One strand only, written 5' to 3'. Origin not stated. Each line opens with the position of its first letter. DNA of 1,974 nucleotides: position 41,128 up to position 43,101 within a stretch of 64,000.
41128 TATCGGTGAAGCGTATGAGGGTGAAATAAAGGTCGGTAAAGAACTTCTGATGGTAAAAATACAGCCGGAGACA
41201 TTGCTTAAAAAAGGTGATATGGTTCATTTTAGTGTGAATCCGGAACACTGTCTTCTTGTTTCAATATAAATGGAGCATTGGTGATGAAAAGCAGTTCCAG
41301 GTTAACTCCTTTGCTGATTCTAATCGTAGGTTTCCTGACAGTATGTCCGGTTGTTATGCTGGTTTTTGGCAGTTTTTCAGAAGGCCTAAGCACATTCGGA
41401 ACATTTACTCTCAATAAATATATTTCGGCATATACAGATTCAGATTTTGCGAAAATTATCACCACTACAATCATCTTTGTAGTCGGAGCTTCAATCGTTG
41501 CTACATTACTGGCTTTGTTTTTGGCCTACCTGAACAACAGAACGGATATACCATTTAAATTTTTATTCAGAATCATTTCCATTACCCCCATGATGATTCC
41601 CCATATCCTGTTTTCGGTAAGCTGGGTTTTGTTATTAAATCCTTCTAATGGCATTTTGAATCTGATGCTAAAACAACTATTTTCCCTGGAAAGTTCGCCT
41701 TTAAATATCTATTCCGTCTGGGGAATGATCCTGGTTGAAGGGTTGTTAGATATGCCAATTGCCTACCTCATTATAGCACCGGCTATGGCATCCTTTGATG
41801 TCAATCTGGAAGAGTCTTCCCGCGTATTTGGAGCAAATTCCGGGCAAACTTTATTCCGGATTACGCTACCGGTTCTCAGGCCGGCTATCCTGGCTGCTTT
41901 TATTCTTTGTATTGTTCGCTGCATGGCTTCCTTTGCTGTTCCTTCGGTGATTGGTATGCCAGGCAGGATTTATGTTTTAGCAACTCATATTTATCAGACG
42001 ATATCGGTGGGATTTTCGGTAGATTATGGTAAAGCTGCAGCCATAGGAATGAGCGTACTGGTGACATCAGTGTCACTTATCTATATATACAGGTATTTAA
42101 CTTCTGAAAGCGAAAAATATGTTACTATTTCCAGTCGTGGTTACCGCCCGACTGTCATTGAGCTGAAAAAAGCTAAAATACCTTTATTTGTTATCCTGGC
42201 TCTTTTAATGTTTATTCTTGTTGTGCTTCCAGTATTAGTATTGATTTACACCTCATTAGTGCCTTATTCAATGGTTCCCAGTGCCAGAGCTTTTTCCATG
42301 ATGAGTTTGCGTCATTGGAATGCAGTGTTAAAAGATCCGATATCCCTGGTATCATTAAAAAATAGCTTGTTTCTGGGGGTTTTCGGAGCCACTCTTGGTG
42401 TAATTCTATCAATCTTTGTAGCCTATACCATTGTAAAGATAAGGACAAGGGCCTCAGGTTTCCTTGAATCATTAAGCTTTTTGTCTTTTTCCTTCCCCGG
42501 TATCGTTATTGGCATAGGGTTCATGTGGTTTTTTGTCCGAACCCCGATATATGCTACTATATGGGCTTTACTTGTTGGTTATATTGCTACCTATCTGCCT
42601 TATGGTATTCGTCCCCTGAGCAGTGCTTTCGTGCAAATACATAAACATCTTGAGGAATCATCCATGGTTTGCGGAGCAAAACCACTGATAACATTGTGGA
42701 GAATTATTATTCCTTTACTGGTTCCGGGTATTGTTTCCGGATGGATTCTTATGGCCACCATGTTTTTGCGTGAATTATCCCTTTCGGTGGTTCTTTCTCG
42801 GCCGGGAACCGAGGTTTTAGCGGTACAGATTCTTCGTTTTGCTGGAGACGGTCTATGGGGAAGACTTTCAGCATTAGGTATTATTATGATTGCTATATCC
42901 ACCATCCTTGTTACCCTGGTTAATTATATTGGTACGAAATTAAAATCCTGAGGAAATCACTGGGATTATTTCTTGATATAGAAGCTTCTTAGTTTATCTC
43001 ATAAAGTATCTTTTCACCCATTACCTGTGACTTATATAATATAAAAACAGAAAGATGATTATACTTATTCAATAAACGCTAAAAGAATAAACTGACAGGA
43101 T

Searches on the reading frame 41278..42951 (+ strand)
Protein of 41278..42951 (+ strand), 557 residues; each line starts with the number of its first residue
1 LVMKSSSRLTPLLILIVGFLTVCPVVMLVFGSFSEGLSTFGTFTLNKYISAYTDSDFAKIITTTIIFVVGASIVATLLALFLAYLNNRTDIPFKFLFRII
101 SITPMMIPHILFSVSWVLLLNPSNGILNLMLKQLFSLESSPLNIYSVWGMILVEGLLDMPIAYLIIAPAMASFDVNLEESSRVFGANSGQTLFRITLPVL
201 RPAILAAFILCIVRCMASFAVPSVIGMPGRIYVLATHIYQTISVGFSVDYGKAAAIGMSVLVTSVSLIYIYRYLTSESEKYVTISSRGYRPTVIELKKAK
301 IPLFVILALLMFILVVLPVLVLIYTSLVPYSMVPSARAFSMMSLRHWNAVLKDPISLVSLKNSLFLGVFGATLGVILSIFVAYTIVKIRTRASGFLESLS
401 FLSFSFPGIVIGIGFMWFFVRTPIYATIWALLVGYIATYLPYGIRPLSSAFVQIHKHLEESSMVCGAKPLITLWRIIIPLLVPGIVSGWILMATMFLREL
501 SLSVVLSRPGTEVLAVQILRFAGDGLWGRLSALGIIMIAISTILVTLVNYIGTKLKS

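Call 52: search_protein_families(library=ncbifam, proteins=[window:41278-42951:+], max_evalue=1e-10)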
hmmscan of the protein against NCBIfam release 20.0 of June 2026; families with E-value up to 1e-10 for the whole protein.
window:41278-42951:+ (557 aa): 21 families
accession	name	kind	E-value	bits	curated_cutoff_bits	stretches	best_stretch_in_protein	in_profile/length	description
TIGR03262.1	PhnU2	equivalog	9.2e-55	186.3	593.25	1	13-555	10-536/546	putative 2-aminoethylphosphonate ABC transporter permease subunit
NF007047.0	PRK09500.1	equivalog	2.3e-32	112.6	326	1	308-552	11-252/257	spermidine/putrescine ABC transporter permease PotC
NF011624.0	PRK15050.1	equivalog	6.4e-31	107.6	247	1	8-278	26-289/297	2-aminoethylphosphonate ABC transporter permease subunit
TIGR00969.1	3a0106s02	subfamily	3e-25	89.2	240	1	4-270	14-263/272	sulfate ABC transporter permease subunit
TIGR02141.1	modB_ABC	equivalog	1.2e-24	87.1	182.6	2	69-274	8-205/208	molybdate ABC transporter permease subunit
TIGR01581.1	Mo_ABC_porter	hypoth_equivalog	1.8e-22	79.9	210.3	2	46-264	8-217/225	ABC transporter permease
TIGR03226.1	PhnU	equivalog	2.3e-22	79.9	283.45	1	5-277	36-306/311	2-aminoethylphosphonate ABC transporter permease subunit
TIGR02139.1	permease_CysT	equivalog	9e-22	77.9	246.1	0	326-554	20-261/265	sulfate ABC transporter permease subunit CysT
NF043074.1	MMSYN1_0196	equivalog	6.5e-19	68.3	350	0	7-278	12-266/277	spermidine/putrescine ABC transporter permease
NF006939.0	PRK09421.1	equivalog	7.8e-19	68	262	1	62-268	13-215/230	molybdate ABC transporter permease subunit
TIGR03255.1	PhnV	equivalog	3.1e-18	66.4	358.7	1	306-550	18-263/270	2-aminoethylphosphonate ABC transport system, membrane component PhnV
NF007044.0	PRK09497.1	equivalog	3.5e-18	66.1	348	0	15-271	14-271/285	spermidine/putrescine ABC transporter permease PotB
NF040839.1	tungstate_WtpB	equivalog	1.2e-17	64.4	340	0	45-275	30-248/251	tungstate ABC transporter permease WtpB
NF007889.0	PRK10592.1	equivalog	4.2e-17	62.6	476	1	304-550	12-262/281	putrescine ABC transporter permease PotI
TIGR02140.1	permease_CysW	equivalog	6.4e-15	55.4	329.1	1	18-269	14-248/261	sulfate ABC transporter permease subunit CysW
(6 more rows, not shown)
